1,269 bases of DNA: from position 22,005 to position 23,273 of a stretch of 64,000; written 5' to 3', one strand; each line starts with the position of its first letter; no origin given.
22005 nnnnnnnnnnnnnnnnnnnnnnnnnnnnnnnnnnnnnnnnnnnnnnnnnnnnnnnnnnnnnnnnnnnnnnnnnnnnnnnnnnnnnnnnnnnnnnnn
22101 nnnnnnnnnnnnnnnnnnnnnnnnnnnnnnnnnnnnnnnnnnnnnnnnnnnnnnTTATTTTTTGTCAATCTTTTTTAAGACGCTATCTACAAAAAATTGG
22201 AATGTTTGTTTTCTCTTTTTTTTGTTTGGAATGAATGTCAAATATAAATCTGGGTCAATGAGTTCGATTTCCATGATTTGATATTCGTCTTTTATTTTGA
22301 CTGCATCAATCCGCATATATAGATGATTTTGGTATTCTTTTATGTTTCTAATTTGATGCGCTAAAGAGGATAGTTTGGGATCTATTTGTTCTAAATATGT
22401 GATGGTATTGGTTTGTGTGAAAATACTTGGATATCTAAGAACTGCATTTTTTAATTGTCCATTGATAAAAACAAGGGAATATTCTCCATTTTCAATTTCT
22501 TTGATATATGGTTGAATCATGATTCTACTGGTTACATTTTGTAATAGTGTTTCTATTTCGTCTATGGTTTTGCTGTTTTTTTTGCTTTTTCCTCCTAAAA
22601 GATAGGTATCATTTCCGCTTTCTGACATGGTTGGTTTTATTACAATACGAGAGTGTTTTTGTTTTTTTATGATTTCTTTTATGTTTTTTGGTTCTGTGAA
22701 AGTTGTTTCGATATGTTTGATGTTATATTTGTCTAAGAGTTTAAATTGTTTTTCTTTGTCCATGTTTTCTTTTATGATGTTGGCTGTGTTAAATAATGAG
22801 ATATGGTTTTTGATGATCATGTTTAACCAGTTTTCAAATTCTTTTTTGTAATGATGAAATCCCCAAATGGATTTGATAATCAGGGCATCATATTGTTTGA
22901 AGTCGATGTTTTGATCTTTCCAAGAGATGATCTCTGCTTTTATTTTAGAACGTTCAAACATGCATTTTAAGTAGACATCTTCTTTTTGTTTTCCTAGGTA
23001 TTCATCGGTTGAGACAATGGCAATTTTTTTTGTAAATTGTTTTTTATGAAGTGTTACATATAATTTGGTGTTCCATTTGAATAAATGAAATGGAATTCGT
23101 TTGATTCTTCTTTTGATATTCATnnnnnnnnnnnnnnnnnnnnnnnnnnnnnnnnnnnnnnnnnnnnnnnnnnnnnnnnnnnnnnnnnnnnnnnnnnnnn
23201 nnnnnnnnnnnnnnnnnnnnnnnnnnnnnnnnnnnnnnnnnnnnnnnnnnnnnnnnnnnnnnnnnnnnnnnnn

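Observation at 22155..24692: ATP-grasp ligase and extended class I aminotransferase pair welded into the dnaB-dnaI replication operon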

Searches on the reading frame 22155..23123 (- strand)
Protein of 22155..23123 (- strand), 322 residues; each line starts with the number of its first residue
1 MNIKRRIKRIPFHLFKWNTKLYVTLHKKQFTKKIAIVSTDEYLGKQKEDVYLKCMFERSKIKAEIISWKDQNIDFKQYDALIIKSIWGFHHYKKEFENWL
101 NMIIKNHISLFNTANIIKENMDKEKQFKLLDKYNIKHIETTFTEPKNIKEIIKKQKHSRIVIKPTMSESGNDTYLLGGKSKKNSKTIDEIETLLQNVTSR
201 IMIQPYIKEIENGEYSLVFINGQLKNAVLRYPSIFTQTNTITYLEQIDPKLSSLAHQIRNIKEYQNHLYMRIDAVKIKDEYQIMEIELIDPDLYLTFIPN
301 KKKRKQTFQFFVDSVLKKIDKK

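Call 3: search_protein_families(library=pfam, proteins=[window:22155-23123:-], max_evalue=0.01)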
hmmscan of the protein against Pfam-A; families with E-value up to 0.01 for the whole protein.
window:22155-23123:- (322 aa): 2 families
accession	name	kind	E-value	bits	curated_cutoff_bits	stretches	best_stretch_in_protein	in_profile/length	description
PF02955.21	GSH-S_ATP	-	1.3e-09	38.2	23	1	144-233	20-105/175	Prokaryotic glutathione synthetase, ATP-grasp domain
PF08443.16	RimK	-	4.1e-06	27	21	1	122-286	3-163/188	RimK-like ATP-grasp domain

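Call 4: search_protein_families(library=ncbifam, proteins=[window:22155-23123:-], max_evalue=0.01)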
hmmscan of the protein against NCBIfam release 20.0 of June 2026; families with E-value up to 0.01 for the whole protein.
window:22155-23123:- (322 aa): 7 families
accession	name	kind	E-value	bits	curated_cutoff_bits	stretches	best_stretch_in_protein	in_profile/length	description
NF058666.1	D_CycloSer_DcsG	equivalog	2.3e-26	92.7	360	1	52-304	22-288/298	D-cycloserine synthetase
NF003573.0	PRK05246.1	equivalog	1.4e-08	33.9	272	1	100-233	102-228/316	glutathione synthase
NF009110.0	PRK12458.1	subfamily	4.8e-08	32.4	408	1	67-223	75-230/349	glutathione synthetase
TIGR00768.1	rimK_fam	subfamily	2e-07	30.6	143.4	1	33-240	1-203/276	RimK family alpha-L-glutamate ligase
TIGR01380.1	glut_syn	equivalog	8.4e-07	28.3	299.05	1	106-232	107-226/312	glutathione synthase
NF009402.0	PRK12767.1-1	equivalog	4.8e-06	25.6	218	1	109-239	102-227/329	carbamoyl phosphate synthase-like protein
TIGR00877.1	purD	equivalog_domain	0.0023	16.8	288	1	124-211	104-195/425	phosphoribosylamine--glycine ligase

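Call 8: find_homologous_proteins(query=window:22155-23123:-, max_evalue=0.001)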
Query window:22155-23123:- (322 aa): 30 proteins with E <= 0.001 among 1828 candidates.
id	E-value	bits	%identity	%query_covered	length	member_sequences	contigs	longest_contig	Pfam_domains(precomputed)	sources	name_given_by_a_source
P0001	8.1e-206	700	100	100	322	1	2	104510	PF02955.22,PF27100.1,PF08443.17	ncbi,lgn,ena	-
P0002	4.9e-155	533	74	100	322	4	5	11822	PF02955.22,PF27100.1,PF08443.17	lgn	-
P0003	7.8e-104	365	50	99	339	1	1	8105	PF02955.22,PF27100.1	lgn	-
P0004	1.9e-100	354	52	98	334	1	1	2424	PF02955.22,PF27100.1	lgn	-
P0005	2.1e-91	324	50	98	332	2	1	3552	PF02955.22,PF27100.1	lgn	-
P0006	2.7e-90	321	50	98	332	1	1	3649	PF02955.22,PF27100.1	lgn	-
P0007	3.5e-73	265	46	91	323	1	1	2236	PF02955.22,PF27100.1,PF08443.17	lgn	-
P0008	1.8e-70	256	45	99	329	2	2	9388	PF02955.22,PF27100.1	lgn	-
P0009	4.0e-64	235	41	99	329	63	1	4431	PF27100.1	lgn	-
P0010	1.2e-63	233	40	99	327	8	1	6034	PF02955.22,PF27100.1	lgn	-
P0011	1.4e-60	223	43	85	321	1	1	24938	PF02955.22,PF27100.1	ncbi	ncbi:MAG: RimK family alpha-L-glutamate ligase [Bacilli bacterium]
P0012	2.3e-59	219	41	95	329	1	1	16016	-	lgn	-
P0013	2.8e-59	219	41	95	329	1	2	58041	-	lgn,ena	-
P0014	2.1e-58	216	41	95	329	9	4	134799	-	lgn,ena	-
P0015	3.7e-58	215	36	98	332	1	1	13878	PF27100.1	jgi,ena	-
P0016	2.0e-57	213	41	88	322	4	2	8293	PF02955.22,PF27100.1,PF08443.17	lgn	-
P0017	1.8e-56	210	37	98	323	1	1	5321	PF02955.22,PF27100.1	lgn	-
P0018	4.8e-54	202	39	93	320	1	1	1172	PF02955.22,PF27100.1,PF08443.17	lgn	-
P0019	2.8e-53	199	39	89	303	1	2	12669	PF27100.1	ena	-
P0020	6.6e-53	198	39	89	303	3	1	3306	PF27100.1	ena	-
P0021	8.7e-53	198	38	89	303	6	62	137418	PF27100.1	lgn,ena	-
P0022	1.5e-52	197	38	89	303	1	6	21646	PF27100.1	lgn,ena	-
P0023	6.0e-52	195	41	81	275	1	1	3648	PF27100.1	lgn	-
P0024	1.0e-51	194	38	89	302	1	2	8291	PF27100.1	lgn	-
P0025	1.6e-49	187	39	89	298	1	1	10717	PF27100.1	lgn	-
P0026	4.8e-38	149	42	63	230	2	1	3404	PF27100.1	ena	-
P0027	8.8e-28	116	32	87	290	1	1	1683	PF27100.1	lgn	-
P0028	6.4e-24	103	32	74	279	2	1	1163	PF02955.22,PF27100.1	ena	-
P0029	1.2e-14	72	27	82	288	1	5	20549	PF27100.1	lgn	-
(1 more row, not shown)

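Call 10: find_encoding_contigs(protein=P0001, flank=6000, max_places=3)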
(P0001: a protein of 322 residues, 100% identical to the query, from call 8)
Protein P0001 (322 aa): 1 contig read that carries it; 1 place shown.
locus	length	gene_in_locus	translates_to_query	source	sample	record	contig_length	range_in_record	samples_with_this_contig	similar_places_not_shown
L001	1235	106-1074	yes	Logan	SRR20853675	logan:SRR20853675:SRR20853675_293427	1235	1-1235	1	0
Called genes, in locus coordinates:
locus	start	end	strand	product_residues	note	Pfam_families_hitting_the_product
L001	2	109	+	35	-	?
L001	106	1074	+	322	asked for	PF27100:DcsG_N, PF08443:RimK (weak), PF02955:GSH-S_ATP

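Call 11: find_encoding_contigs(protein=P0011, flank=8000, max_places=3)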
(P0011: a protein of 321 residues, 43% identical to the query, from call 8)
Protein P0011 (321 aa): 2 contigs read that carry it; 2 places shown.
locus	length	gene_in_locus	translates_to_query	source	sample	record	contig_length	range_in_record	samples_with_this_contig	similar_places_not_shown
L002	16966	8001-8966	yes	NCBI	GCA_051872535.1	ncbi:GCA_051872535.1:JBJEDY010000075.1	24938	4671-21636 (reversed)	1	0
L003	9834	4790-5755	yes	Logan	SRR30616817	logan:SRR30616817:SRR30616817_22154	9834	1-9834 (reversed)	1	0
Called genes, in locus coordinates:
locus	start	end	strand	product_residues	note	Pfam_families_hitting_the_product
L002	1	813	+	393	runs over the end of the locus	PF01061:ABC2_membrane (faint), PF12679:ABC2_membrane_2 (faint), PF12698:ABC2_membrane_3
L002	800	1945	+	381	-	PF12698:ABC2_membrane_3, PF01061:ABC2_membrane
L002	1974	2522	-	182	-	PF14278:TetR_C_8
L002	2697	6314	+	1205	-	PF00873:ACR_tran (faint), PF03176:MMPL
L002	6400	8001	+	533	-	PF00155:Aminotran_1_2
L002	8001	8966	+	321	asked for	PF27100:DcsG_N, PF02955:GSH-S_ATP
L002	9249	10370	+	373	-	PF00149:Metallophos, PF12850:Metallophos_2 (weak)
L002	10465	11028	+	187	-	PF00383:dCMP_cyt_deam_1, PF14437:MafB19-deam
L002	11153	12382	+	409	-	PF02073:Peptidase_M29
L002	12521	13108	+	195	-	PF05175:MTS, PF06325:PrmA, PF13847:Methyltransf_31 (weak), PF13649:Methyltransf_25 (weak)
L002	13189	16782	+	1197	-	PF04563:RNA_pol_Rpb2_1, PF04561:RNA_pol_Rpb2_2, PF04565:RNA_pol_Rpb2_3, PF10385:RNA_pol_Rpb2_45, PF00562:RNA_pol_Rpb2_6, PF04560:RNA_pol_Rpb2_7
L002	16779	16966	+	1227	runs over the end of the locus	PF04997:RNA_pol_Rpb1_1, PF00623:RNA_pol_Rpb1_2, PF04983:RNA_pol_Rpb1_3, PF05000:RNA_pol_Rpb1_4, PF04998:RNA_pol_Rpb1_5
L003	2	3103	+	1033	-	?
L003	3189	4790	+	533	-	PF00155:Aminotran_1_2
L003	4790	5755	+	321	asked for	PF27100:DcsG_N, PF02955:GSH-S_ATP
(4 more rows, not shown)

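Call 12: find_encoding_contigs(protein=P0014, flank=8000, max_places=3)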
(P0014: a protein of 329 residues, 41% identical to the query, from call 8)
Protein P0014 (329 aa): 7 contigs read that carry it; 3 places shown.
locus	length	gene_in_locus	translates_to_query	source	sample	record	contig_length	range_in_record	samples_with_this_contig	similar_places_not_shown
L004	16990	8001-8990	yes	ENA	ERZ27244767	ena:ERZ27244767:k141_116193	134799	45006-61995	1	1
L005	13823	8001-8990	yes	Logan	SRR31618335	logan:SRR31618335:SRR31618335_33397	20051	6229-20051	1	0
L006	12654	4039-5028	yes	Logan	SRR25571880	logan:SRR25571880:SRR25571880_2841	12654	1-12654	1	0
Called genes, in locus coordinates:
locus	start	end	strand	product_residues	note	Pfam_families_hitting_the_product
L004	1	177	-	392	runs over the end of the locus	PF25198:Spore_GerAC_N, PF05504:Spore_GerAC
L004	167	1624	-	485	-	PF03323:GerA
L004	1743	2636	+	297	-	-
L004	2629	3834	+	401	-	PF05958:tRNA_U5-meth_tr, PF05175:MTS, PF08241:Methyltransf_11 (weak), PF09445:Methyltransf_15 (weak), PF13649:Methyltransf_25, PF13847:Methyltransf_31, PF05958:tRNA_U5-meth_tr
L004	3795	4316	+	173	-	-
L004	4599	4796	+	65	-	PF04024:PspC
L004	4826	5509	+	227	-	PF18917:LiaI-LiaF-like_TM1 (faint), PF22570:LiaF-TM, PF09922:LiaF-like_C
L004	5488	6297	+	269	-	-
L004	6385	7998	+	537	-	PF00155:Aminotran_1_2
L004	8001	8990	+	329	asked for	-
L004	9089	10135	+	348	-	PF09992:NAGPA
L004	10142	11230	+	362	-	-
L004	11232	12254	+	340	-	PF00535:Glycos_transf_2, PF04138:GtrA_DPMS_TM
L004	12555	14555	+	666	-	PF06874:FBPase_2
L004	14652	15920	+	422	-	PF22694:CtpB_N-like, PF00595:PDZ, PF13180:PDZ_2, PF17820:PDZ_6, PF03572:Peptidase_S41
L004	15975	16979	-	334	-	PF04203:Sortase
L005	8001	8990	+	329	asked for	-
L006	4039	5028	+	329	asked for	-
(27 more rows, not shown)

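Call 14: search_solved_structures(query=window:22155-23123:-, max_evalue=0.01, show_alignments=2)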
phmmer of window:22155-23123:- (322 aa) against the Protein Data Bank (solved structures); distinct sequences matched with E-value up to 0.01: 1.
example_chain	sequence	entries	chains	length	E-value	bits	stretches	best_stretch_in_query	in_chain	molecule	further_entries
6jil_A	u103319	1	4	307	6.1e-08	35.5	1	61-299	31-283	Cycloserine biosynthesis protein DcsG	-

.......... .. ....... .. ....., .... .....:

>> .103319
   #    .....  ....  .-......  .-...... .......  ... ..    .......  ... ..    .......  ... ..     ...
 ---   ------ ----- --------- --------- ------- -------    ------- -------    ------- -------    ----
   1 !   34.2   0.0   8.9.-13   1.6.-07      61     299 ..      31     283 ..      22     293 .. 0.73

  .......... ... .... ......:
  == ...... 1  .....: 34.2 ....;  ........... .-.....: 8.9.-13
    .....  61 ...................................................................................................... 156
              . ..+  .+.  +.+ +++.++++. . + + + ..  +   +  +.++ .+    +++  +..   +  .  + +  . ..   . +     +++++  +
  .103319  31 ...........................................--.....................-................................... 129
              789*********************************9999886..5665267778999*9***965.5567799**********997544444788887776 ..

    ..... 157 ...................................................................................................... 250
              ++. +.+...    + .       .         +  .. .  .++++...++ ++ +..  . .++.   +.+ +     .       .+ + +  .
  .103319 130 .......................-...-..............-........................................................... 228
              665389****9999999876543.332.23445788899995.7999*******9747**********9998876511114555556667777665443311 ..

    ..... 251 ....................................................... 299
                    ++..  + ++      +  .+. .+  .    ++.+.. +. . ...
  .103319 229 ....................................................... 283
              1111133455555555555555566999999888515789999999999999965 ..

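Call 16: find_encoding_contigs(protein=P0021, flank=7000, max_places=3)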
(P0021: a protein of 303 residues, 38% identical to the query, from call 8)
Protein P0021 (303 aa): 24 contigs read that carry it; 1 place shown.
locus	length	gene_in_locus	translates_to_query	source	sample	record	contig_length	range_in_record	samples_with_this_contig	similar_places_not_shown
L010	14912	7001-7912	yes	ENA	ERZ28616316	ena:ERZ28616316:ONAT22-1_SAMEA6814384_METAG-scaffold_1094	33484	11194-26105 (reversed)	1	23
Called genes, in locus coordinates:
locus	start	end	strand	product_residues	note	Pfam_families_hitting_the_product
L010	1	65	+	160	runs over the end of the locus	-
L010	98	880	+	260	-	-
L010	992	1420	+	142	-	-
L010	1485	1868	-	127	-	PF13443:HTH_26 (faint), PF13560:HTH_31 (faint), PF12844:HTH_19, PF01381:HTH_3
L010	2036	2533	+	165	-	-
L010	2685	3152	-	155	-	PF12844:HTH_19, PF13560:HTH_31 (faint), PF01381:HTH_3, PF13443:HTH_26 (faint), PF12844:HTH_19, PF01381:HTH_3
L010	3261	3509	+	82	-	-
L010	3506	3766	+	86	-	-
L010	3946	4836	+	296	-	PF00126:HTH_1, PF03466:LysR_substrate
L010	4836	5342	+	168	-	PF00293:NUDIX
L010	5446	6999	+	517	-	PF00155:Aminotran_1_2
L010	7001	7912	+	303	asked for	PF27100:DcsG_N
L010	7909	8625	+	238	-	PF13521:AAA_28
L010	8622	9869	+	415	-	PF13535:ATP-grasp_4 (faint)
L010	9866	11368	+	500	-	PF00497:SBP_bac_3, PF00528:BPD_transp_1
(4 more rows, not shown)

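Call 25: find_related_loci(query=A3, collection=genome_contigs, flank=7000)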
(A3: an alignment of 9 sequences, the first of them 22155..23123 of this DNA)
Query A3 (322 aa) in genome_contigs; peptide patterns used: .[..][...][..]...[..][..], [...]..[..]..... (x = any residue, [..] = any of these).
109 stretches matched a pattern; 33 encode a relative of the query (tblastn E <= 1e-3); 32 distinct loci.
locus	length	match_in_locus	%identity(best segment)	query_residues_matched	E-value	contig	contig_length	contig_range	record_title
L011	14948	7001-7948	74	1-316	1e-161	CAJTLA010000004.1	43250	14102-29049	MAG TPA_asm: uncultured Bacilli bacterium isolate MGBC102946 genome assembly, contig: MGBC102946.4, whole genome shotgun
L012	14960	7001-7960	51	3-319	3e-99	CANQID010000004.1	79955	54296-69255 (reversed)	MAG: uncultured Bacilli bacterium isolate Lapin-030__bin39 genome assembly, contig: Lapin-030__NODE_438_length_79955_cov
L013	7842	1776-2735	50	3-319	2e-93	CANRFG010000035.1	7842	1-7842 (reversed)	MAG: uncultured Bacilli bacterium isolate Lapin-023__bin93 genome assembly, contig: Lapin-023__NODE_11639_length_7842_co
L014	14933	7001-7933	43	3-306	1e-79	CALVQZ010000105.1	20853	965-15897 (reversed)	MAG: uncultured Bacilli bacterium isolate E09__bin297 genome assembly, contig: E09__k127_8320690, whole genome shotgun s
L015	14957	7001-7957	51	11-321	3e-110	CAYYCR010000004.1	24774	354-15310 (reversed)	MAG TPA_asm: uncultured Muribaculaceae bacterium isolate SRP287540_co2_371 genome assembly, contig: NODE_2078_length_247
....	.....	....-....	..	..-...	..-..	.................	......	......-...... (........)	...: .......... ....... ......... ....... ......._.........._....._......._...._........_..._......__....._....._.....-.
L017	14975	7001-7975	41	7-318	2e-73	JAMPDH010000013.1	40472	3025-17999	MAG: Clostridium sp. isolate NALB_7821b_8 Scaffold_#13__SCF_013___40472_bp, whole genome shotgun sequence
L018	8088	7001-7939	42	5-321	3e-73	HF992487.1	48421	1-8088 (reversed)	Mycoplasma sp. CAG:877 genomic scaffold, scf29, whole genome shotgun sequence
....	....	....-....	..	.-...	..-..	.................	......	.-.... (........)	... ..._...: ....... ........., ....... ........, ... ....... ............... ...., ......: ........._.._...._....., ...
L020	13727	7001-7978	42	3-321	5e-72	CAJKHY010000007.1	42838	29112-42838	MAG TPA_asm: uncultured Clostridium sp. isolate SRR5558251-bin.8 genome assembly, contig: NODE_125_length_42838_cov_4.88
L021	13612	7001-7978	41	3-321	4e-72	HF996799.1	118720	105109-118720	Clostridium sp. CAG:762 genomic scaffold, scf12, whole genome shotgun sequence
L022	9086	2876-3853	41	3-321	1e-71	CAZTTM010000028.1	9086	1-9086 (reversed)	MAG TPA_asm: uncultured Muribaculaceae bacterium isolate binchicken_co354_38 genome assembly, contig: NODE_9126_length_9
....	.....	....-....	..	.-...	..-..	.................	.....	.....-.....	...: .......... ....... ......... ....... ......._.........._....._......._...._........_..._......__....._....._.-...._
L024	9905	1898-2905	39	3-319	2e-70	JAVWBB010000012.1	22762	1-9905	MAG: Bacilli bacterium isolate CGS10Y4-bin22 NODE_1826_length_22762_cov_50.091514, whole genome shotgun sequence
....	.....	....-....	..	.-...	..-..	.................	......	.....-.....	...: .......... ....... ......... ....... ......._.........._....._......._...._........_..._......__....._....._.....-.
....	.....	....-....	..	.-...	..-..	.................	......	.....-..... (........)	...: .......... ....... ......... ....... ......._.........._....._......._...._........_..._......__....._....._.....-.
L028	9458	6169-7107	38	5-315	1e-65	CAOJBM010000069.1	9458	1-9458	MAG TPA_asm: uncultured Tenericutes bacterium isolate SRR19759446_bin.44_metawrap_v1.3_MAG genome assembly, contig: NODE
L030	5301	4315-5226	36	32-319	3e-56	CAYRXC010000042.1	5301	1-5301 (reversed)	MAG TPA_asm: uncultured Muribaculaceae bacterium isolate SRP192927_co6_76 genome assembly, contig: NODE_43455_length_530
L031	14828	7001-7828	37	32-303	2e-55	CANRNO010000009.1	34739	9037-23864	MAG: uncultured Bacilli bacterium isolate Lapin-020__bin61 genome assembly, contig: Lapin-020__NODE_1440_length_34739_co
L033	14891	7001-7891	38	28-320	6e-65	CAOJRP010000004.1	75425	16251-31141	MAG TPA_asm: uncultured Erysipelotrichaceae bacterium isolate SRR17684615_bin.2_metawrap_v1.3_MAG genome assembly, conti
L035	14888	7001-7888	33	7-319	2e-56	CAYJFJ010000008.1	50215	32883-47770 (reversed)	MAG TPA_asm: uncultured Muribaculaceae bacterium isolate ERP123703_co2_54 genome assembly, contig: NODE_324_length_50215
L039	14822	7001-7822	37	33-293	7e-45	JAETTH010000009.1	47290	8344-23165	MAG: Erysipelotrichaceae bacterium isolate S36_Bin3 scaffold_718, whole genome shotgun sequence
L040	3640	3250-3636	47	12-140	6e-33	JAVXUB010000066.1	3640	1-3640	MAG: Bacilli bacterium isolate CGS6M4-bin67 NODE_23590_length_3640_cov_8.790795, whole genome shotgun sequence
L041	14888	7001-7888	26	25-320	6e-26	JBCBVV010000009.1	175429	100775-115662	MAG: Bacteroidota bacterium isolate J06643_6 NODE_9_length_175429_cov_11.250177, whole genome shotgun sequence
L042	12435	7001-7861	26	33-319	4e-23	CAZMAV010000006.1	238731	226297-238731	MAG TPA_asm: uncultured Bacteroidia bacterium isolate SRP141376_co5_421 genome assembly, contig: NODE_47_length_238731_c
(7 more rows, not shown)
